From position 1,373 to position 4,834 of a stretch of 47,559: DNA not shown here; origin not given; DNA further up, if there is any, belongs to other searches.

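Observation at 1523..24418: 22.9-kb co-directional transport supercluster: two paralogous 'beta-barrel / RND-II / mini-lipoprotein / RND-I' modules flanking a four-module ABC-2 exporter, with no TolC and no full-length adaptor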

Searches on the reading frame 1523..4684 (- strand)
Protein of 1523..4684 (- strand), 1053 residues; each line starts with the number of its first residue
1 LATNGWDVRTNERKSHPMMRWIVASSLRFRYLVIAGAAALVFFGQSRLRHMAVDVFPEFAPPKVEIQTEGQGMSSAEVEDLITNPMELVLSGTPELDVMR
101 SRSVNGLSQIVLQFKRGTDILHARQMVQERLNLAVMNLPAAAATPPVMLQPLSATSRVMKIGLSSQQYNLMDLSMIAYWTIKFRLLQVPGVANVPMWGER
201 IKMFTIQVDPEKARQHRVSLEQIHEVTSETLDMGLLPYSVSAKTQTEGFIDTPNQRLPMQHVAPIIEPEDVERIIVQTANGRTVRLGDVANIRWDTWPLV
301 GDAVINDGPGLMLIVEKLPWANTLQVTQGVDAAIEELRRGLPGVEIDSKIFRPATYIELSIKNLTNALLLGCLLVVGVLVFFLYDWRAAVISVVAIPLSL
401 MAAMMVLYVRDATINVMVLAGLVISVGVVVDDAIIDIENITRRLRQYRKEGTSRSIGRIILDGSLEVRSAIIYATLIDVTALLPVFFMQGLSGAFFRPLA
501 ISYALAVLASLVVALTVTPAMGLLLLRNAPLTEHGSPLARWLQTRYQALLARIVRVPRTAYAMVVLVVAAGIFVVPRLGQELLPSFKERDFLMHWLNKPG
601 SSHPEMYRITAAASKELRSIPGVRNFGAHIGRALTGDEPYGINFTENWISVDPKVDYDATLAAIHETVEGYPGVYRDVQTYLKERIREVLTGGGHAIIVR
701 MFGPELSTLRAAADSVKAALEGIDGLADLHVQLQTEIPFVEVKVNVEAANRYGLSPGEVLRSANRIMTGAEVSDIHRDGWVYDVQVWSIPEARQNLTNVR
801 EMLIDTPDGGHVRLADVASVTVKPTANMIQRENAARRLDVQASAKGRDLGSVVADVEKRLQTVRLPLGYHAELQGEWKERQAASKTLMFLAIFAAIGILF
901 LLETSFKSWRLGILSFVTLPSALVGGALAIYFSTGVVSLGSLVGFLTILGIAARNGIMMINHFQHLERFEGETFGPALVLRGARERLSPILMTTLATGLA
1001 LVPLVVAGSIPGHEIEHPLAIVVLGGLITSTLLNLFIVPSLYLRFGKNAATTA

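Call 4: search_protein_families(library=pfam, proteins=[window:1523-4684:-], max_evalue=0.01)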
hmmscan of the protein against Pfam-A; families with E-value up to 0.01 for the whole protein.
window:1523-4684:- (1053 aa): 2 families
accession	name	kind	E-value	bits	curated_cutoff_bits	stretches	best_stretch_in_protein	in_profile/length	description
PF00873.25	ACR_tran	-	5.1e-218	726.8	28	1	26-1044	5-1019/1021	AcrB/AcrD/AcrF family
PF02355.23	SecD_SecF_C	-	2.3e-08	34.1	20.5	2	886-1045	32-186/189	Protein export membrane protein SecD/SecF, C-terminal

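Call 31: search_solved_structures(query=window:1523-4684:-, max_evalue=1e-20, show_alignments=0)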
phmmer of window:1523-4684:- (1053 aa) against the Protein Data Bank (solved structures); distinct sequences matched with E-value up to 1e-20: 80 (the best 60 are shown).
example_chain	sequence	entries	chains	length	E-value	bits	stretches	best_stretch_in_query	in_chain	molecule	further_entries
4k0e_A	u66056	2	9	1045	5e-103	349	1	30-1049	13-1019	Heavy metal cation tricomponent efflux pump ZneA(CzcA-like)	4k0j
3k07_A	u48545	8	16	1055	7.5e-95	321.9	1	15-1043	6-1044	Cation efflux system protein cusA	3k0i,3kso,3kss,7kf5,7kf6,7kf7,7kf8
3t51_A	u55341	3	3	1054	8.1e-95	321.8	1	15-1043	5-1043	Cation efflux system protein CusA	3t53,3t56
4dnr_A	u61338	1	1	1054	1.8e-94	320.7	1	15-1043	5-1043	Cation efflux system protein CusA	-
4dop_A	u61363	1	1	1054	6.2e-94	318.9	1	15-1043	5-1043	Cation efflux system protein CusA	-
3ne5_A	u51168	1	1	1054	7e-94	318.7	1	15-1043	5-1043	Cation efflux system protein cusA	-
4dnt_A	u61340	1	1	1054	1.4e-93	317.7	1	15-1043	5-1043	Cation efflux system protein CusA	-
7wlv_A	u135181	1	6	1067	1.2e-74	255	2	41-528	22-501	Efflux pump membrane transporter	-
8yr0_A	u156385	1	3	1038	4.7e-73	249.8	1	42-1043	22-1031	Cation/multidrug efflux pump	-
7b8p_A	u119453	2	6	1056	3e-71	243.8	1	37-1043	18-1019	Efflux pump membrane transporter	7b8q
6ows_A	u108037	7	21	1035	4.3e-71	243.2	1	37-1043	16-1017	Efflux pump membrane transporter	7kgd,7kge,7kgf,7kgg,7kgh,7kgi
22xk_B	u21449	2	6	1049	6.1e-69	236.1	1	40-1044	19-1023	MexBYB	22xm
9e9f_B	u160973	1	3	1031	1.4e-68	234.9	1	39-1047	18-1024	Efflux pump membrane transporter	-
8z1u_A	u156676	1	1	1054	2.4e-68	234.2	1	39-1047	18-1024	Efflux pump membrane transporter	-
9lyq_B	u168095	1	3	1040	5.7e-68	232.9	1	39-1050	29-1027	Multidrug resistance protein MdtB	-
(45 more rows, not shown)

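Call 32: search_solved_structures(query=window:1523-4684:-, max_evalue=1e-94, show_alignments=2)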
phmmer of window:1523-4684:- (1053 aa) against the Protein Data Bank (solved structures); distinct sequences matched with E-value up to 1e-94: 3.
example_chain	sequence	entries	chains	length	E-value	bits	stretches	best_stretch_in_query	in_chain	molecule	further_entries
4k0e_A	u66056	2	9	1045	5e-103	349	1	30-1049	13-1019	Heavy metal cation tricomponent efflux pump ZneA(CzcA-like)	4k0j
3k07_A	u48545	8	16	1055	7.5e-95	321.9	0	15-1043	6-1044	Cation efflux system protein cusA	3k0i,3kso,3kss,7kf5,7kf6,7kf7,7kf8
3t51_A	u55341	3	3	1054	8.1e-95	321.8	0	15-1043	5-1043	Cation efflux system protein CusA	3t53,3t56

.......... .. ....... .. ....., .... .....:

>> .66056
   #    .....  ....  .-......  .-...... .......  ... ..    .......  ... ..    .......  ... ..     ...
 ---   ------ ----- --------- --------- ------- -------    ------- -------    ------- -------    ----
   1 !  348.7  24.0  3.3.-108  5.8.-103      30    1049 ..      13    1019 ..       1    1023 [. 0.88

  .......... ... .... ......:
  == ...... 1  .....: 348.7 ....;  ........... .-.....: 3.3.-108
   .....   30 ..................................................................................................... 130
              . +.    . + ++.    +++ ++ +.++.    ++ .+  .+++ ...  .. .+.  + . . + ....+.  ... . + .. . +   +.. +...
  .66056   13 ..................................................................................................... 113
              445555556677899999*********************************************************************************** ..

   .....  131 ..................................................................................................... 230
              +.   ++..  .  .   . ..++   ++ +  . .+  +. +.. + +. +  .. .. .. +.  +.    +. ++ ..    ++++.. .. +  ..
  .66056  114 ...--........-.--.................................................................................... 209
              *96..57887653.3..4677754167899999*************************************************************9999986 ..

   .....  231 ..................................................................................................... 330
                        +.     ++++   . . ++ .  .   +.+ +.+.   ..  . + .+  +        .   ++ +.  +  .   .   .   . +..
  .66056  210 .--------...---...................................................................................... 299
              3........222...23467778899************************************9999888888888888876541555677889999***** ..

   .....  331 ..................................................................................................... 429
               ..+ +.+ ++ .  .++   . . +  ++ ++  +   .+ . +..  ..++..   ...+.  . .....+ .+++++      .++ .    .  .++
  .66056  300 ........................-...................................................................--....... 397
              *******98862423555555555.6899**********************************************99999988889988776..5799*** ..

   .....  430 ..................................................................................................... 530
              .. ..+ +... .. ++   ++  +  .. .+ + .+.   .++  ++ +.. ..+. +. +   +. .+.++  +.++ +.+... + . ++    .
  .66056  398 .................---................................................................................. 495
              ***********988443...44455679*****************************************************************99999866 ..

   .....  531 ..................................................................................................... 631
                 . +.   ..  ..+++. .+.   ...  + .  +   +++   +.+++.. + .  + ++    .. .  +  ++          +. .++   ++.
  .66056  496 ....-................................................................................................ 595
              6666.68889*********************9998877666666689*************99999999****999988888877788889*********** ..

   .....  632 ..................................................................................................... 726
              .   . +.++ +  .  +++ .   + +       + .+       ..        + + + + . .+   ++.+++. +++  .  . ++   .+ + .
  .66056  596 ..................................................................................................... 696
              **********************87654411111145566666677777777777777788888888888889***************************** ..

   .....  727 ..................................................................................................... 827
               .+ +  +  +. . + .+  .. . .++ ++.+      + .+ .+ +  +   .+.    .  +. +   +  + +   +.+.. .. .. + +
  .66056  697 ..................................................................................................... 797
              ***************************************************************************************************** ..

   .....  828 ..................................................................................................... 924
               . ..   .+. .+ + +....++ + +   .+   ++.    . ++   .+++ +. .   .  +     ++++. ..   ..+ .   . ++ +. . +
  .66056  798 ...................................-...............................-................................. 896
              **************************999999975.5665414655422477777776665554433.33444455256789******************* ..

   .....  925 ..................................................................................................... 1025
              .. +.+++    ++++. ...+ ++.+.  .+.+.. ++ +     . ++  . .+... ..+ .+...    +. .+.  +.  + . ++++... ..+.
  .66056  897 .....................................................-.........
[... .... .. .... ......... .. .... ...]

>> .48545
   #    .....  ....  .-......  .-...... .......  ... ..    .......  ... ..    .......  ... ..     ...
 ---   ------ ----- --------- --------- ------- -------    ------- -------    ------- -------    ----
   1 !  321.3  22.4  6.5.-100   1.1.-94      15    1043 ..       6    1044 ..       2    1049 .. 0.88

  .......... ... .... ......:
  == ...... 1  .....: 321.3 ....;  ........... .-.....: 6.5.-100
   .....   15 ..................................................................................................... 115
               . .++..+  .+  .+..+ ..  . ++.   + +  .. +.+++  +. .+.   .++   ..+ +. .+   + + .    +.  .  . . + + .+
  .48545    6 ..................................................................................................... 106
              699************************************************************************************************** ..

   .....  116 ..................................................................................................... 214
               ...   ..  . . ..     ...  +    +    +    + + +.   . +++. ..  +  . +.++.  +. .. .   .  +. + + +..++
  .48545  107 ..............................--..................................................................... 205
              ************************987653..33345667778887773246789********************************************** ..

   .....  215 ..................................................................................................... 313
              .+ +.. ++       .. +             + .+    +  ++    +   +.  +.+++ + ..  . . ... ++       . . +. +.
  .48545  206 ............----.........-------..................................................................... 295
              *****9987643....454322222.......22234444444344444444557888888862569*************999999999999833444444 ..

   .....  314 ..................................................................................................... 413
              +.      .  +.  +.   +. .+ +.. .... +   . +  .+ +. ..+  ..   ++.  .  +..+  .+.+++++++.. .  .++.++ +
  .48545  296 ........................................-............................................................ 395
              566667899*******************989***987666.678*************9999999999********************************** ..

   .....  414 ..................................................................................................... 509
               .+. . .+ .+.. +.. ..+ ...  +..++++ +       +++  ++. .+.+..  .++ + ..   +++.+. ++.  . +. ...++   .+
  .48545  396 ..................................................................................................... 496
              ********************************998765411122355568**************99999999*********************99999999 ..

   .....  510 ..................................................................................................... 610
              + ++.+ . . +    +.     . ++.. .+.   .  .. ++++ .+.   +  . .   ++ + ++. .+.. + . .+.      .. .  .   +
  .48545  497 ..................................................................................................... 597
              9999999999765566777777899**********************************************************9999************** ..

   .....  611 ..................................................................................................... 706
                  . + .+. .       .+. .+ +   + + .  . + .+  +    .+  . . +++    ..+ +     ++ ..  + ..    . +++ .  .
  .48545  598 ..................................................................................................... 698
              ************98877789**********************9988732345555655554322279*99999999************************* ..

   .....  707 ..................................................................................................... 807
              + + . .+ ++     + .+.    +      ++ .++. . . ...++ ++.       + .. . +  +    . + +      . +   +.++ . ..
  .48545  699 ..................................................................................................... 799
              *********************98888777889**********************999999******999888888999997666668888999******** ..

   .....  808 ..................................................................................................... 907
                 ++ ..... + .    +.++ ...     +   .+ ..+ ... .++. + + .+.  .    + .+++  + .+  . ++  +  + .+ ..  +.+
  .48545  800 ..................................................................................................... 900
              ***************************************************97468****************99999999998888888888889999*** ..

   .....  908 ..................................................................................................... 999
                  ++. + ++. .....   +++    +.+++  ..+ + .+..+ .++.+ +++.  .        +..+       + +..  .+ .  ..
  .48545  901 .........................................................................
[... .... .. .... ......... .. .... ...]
